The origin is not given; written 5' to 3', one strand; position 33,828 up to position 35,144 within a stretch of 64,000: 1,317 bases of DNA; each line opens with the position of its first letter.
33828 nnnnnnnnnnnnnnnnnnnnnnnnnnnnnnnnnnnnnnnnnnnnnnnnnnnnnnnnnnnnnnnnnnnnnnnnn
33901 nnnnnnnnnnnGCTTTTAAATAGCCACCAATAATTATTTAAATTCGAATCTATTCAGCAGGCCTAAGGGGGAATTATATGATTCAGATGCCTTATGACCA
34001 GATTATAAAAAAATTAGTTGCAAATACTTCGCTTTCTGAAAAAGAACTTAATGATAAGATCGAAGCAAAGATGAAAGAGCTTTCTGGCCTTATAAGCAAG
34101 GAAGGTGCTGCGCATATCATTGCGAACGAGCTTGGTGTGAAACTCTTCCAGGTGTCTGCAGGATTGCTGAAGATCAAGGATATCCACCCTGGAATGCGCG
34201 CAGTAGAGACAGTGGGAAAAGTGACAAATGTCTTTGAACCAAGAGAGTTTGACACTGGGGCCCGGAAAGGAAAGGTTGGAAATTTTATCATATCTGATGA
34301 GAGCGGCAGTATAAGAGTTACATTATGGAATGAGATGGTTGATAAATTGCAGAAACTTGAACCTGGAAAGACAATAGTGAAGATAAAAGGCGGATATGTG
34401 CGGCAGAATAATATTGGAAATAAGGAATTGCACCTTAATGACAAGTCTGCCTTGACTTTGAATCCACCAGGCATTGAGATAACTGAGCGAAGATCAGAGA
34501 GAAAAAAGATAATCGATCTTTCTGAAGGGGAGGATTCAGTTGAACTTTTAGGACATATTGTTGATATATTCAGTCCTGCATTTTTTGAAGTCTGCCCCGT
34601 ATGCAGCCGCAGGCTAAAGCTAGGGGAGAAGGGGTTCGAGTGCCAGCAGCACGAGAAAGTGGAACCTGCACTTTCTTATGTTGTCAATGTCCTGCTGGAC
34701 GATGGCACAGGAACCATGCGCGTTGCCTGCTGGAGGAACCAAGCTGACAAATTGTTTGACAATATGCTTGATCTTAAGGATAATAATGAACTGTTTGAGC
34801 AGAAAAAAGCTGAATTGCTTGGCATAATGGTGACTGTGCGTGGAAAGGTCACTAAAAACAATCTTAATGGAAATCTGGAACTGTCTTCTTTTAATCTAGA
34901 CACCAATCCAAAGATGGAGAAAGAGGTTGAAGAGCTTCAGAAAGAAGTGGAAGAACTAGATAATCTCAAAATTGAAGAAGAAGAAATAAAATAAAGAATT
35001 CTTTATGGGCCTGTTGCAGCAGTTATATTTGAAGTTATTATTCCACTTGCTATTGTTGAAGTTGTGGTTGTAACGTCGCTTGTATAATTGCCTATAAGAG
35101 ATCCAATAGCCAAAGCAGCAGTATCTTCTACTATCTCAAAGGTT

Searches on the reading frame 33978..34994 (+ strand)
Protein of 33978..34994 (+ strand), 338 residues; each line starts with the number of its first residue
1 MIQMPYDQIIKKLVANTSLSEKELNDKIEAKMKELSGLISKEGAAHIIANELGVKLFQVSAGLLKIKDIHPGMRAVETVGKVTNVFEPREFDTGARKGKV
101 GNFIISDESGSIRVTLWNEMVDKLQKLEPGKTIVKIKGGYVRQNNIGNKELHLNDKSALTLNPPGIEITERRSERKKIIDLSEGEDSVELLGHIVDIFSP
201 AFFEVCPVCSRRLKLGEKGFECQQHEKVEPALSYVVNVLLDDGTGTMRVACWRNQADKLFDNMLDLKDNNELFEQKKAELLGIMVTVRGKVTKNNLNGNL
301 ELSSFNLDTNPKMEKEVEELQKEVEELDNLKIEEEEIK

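Call 66: find_encoding_contigs(protein=window:33978-34994:+, flank=10000, max_places=1)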
Protein window:33978-34994:+ (338 aa): 3 contigs read that carry it; 1 place shown.
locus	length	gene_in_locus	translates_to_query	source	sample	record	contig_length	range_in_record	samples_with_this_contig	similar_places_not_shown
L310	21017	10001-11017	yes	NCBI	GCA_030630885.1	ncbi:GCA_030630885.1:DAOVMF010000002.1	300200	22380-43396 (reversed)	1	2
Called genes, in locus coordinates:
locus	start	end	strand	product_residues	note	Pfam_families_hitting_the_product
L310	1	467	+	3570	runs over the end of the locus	PF15976:CooC_C (faint), PF13620:CarboxypepD_reg (weak), PF13715:CarbopepD_reg_2 (faint), PF00041:fn3 (faint), PF07495:Y_Y_Y (faint), PF19077:Big_13 (faint), PF09136:Glucodextran_B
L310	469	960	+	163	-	-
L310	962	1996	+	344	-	-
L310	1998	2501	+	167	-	-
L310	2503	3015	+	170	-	-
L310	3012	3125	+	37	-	-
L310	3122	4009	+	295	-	-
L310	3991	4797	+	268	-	-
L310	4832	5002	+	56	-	-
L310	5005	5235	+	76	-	-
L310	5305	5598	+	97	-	-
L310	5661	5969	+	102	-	-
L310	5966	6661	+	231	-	-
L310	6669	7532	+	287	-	-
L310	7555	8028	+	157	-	-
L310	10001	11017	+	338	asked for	PF17244:CDC24_OB3 (faint), PF01336:tRNA_anti-codon, PF08646:Rep_fac-A_C (faint)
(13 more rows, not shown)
